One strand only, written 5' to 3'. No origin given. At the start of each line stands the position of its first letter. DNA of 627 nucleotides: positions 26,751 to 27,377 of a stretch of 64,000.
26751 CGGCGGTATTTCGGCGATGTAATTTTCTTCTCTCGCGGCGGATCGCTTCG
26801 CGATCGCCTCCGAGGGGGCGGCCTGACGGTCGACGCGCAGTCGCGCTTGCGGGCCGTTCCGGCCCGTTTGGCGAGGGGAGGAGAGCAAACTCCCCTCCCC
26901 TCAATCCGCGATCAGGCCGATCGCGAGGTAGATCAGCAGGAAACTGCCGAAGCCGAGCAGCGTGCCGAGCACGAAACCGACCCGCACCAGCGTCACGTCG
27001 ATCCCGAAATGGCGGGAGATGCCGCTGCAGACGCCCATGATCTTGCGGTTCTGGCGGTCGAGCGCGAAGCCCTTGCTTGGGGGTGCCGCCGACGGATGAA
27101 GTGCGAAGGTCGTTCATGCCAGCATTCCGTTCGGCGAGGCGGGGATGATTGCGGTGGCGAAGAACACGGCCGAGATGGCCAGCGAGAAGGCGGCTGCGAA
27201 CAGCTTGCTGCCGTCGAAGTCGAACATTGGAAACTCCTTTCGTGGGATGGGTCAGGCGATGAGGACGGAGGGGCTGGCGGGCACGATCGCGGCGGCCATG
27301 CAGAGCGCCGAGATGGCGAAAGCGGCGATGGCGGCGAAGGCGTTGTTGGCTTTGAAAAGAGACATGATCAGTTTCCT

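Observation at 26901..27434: Hidden sigma54 unit: two paralogous 37-aa membrane peptides coupled to a PspC-domain gene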

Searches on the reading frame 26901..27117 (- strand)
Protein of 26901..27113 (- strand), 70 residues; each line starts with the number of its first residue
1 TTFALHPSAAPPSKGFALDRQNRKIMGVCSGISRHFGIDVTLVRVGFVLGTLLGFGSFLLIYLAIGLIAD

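Call 3: search_protein_families(library=pfam, proteins=[window:26901-27113:-, window:26901-27117:-], max_evalue=10)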
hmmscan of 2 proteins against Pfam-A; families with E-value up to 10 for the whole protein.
window:26901-27113:- (70 aa): 1 family
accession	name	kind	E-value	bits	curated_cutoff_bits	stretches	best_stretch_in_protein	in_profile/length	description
PF04024.17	PspC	-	9.7e-18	64.2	25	1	16-68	3-54/58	PspC domain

window:26901-27117:- (72 aa): 0 families

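Call 4: search_protein_families(library=ncbifam, proteins=[window:26901-27113:-], max_evalue=10)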
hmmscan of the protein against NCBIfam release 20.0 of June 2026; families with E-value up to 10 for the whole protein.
window:26901-27113:- (70 aa): 2 families
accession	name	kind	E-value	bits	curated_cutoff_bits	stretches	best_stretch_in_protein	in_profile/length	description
TIGR02978.1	phageshock_pspC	equivalog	1.2e-14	54.2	104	1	19-70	7-59/121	envelope stress response membrane protein PspC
NF007973.0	PRK10697.1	equivalog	3.2e-07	30.3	136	1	21-65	15-60/119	envelope stress response membrane protein PspC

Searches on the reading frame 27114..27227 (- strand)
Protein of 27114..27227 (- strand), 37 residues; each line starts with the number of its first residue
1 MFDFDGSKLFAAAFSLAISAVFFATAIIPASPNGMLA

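Call 3: search_protein_families(library=pfam, proteins=[window:27114-27227:-], max_evalue=10)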
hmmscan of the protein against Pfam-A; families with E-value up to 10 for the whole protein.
window:27114-27227:- (37 aa): 1 family
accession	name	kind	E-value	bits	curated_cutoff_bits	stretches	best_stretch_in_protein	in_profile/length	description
PF11131.13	PhrC_PhrF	-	0.035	14.1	25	1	7-27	3-21/38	Rap-phr extracellular signalling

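Call 4: search_protein_families(library=ncbifam, proteins=[window:27114-27227:-], max_evalue=10)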
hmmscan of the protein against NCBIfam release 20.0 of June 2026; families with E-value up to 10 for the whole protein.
window:27114-27227:- (37 aa): 0 families
